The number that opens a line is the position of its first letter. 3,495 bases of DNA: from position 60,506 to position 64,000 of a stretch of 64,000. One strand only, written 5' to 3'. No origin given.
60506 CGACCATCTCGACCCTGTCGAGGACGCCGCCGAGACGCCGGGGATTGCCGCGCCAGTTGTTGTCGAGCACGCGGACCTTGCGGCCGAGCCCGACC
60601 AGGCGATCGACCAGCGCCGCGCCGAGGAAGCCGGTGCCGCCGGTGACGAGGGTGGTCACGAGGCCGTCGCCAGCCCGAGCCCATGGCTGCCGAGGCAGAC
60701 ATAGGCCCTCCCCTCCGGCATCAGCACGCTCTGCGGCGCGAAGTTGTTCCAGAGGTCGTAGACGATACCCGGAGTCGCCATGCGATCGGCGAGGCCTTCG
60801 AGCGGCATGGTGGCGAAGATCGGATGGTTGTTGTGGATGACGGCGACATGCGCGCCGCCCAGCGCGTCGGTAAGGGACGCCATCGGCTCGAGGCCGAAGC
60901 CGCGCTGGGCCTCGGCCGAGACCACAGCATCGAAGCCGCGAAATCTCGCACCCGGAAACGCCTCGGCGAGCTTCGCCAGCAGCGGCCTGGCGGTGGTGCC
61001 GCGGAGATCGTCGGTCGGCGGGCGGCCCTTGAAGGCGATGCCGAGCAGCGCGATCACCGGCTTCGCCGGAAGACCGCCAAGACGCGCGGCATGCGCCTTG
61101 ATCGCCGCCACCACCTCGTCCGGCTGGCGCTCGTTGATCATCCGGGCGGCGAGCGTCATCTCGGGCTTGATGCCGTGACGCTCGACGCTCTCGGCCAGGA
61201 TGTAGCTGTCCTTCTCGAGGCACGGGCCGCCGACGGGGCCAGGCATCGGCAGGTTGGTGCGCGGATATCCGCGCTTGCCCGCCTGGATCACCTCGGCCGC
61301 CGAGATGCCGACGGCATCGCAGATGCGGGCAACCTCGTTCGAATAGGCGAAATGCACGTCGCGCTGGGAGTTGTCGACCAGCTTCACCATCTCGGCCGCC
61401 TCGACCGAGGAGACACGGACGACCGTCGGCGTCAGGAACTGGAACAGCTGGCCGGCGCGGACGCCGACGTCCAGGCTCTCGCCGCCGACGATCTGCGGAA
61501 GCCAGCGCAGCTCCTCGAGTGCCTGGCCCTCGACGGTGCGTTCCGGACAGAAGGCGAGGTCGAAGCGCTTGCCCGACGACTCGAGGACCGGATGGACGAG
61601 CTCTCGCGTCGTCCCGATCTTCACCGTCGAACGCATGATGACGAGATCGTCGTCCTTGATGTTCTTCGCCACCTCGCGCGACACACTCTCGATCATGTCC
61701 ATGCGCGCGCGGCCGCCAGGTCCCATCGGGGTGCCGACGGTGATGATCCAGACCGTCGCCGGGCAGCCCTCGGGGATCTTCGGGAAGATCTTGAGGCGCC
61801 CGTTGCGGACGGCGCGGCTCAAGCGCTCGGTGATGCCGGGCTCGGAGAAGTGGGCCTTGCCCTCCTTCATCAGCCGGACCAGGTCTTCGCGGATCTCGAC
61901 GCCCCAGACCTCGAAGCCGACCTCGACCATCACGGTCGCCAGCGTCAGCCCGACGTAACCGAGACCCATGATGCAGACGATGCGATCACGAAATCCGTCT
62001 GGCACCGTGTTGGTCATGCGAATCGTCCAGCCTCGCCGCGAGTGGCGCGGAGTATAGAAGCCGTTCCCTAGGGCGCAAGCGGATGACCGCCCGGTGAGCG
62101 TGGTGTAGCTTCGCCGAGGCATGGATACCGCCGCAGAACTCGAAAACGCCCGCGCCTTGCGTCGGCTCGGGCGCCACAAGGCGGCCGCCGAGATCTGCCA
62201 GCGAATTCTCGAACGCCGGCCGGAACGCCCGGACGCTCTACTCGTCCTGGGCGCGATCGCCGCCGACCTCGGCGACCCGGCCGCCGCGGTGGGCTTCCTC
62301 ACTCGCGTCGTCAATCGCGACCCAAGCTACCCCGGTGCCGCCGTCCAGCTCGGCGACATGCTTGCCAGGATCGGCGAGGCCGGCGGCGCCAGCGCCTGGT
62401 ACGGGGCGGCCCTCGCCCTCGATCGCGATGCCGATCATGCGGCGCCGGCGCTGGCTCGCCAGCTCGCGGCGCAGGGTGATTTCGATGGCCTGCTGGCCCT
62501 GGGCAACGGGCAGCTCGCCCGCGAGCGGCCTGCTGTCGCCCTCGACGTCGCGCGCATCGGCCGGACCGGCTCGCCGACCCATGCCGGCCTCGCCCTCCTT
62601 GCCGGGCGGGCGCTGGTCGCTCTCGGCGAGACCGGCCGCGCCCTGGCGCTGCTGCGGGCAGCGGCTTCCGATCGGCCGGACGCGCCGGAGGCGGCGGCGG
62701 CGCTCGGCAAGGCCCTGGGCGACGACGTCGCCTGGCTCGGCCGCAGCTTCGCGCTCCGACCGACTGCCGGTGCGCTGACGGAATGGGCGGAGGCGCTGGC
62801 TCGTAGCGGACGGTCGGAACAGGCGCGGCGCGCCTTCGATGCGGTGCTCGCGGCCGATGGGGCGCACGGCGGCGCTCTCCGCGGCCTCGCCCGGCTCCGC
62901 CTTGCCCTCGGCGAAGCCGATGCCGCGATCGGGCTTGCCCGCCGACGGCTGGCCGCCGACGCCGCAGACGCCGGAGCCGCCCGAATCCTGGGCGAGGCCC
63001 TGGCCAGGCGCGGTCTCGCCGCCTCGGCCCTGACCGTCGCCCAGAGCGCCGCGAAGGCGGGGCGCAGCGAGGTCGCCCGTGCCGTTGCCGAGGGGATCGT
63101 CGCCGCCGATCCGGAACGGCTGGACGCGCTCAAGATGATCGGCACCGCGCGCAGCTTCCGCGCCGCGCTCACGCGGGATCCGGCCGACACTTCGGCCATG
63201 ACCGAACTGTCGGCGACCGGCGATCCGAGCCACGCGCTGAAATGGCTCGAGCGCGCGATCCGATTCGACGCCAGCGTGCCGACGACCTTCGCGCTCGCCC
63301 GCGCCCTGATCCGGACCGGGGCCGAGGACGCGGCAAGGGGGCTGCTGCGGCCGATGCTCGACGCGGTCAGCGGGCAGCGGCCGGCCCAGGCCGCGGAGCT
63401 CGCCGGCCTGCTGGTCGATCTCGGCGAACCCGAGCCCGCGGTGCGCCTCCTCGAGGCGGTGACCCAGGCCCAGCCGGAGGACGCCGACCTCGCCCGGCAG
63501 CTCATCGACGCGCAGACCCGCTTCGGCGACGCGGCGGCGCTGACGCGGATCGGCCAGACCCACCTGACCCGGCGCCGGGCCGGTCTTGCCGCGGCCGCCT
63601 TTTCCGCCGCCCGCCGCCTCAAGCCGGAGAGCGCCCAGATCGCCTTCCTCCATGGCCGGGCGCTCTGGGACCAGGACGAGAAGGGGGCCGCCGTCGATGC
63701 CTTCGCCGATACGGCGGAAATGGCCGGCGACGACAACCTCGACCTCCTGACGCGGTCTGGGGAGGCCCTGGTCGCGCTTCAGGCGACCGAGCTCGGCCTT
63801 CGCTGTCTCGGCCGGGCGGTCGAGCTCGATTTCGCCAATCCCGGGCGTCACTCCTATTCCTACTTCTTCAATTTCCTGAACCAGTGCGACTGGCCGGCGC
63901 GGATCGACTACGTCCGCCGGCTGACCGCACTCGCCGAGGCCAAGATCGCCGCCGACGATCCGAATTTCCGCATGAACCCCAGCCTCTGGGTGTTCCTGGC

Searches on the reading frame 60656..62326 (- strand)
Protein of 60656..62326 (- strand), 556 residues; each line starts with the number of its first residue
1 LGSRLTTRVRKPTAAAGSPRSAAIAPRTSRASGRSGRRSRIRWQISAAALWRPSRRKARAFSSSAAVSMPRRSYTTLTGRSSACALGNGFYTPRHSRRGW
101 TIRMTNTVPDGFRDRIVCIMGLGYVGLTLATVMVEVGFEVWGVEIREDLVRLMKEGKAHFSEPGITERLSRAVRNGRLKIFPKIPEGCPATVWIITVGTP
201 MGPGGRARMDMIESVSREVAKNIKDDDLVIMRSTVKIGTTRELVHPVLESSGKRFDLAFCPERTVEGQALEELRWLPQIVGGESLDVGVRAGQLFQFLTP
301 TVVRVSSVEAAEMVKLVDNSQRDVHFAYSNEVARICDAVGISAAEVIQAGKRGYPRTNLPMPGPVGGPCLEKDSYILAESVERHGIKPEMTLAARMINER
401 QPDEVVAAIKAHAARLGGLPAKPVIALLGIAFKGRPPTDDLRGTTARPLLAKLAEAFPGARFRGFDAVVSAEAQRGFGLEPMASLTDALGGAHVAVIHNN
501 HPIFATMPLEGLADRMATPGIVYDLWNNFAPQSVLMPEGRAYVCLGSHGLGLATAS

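Call 22: search_protein_families(library=pfam, proteins=[window:60656-62326:-], max_evalue=0.001)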
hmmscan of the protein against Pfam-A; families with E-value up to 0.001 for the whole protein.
window:60656-62326:- (556 aa): 3 families
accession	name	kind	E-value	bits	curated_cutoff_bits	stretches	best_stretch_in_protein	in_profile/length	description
PF03721.20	UDPG_MGDP_dh_N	-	1.2e-37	129.8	27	1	117-283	3-175/187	UDP-glucose/GDP-mannose dehydrogenase family, NAD binding domain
PF00984.24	UDPG_MGDP_dh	-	1.1e-19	70.8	25.4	1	309-399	1-93/94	UDP-glucose/GDP-mannose dehydrogenase family, central domain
PF03720.21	UDPG_MGDP_dh_C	-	2.2e-12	47.7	30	1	426-529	1-101/103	UDP-glucose/GDP-mannose dehydrogenase family, UDP binding domain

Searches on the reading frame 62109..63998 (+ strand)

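Call 22: search_protein_families(library=pfam, proteins=[window:62109-63998:+], max_evalue=0.001)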
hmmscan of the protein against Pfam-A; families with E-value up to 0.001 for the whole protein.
window:62109-63998:+ (630 aa): 12 families
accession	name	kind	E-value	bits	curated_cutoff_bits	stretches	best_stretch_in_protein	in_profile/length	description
PF13428.12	TPR_14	-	5.6e-22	76.4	23.5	1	14-49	8-43/44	Tetratricopeptide repeat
PF14559.12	TPR_19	-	1.2e-18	67.6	25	2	20-73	4-57/68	Tetratricopeptide repeat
PF13432.12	TPR_16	-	7.1e-18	65.2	32.7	2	12-75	2-65/65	Tetratricopeptide repeat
PF13181.12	TPR_8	-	7.2e-13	48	25.7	0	14-39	8-33/34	Tetratricopeptide repeat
PF12895.13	ANAPC3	-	1.1e-10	42.1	27.2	0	22-88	4-69/82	Anaphase-promoting complex, cyclosome, subunit 3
PF13414.12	TPR_11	-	1e-09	38.4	26.8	0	166-203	1-38/42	TPR repeat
PF00515.34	TPR_1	-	9.1e-09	35.2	27.8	0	16-39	10-33/34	Tetratricopeptide repeat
PF13431.12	TPR_17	-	8.5e-07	29.2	24.4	0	30-60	2-32/34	Tetratricopeptide repeat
PF13424.12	TPR_12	-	1.1e-06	29.2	30.1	1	10-70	6-74/77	Tetratricopeptide repeat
PF07719.23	TPR_2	-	3e-06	27.4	27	0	221-250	2-31/34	Tetratricopeptide repeat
PF13174.12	TPR_6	-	5.2e-06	27.2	26.3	0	42-73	1-32/33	Tetratricopeptide repeat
PF13176.12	TPR_7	-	2.2e-05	24.6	27.9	0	14-42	6-34/36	Tetratricopeptide repeat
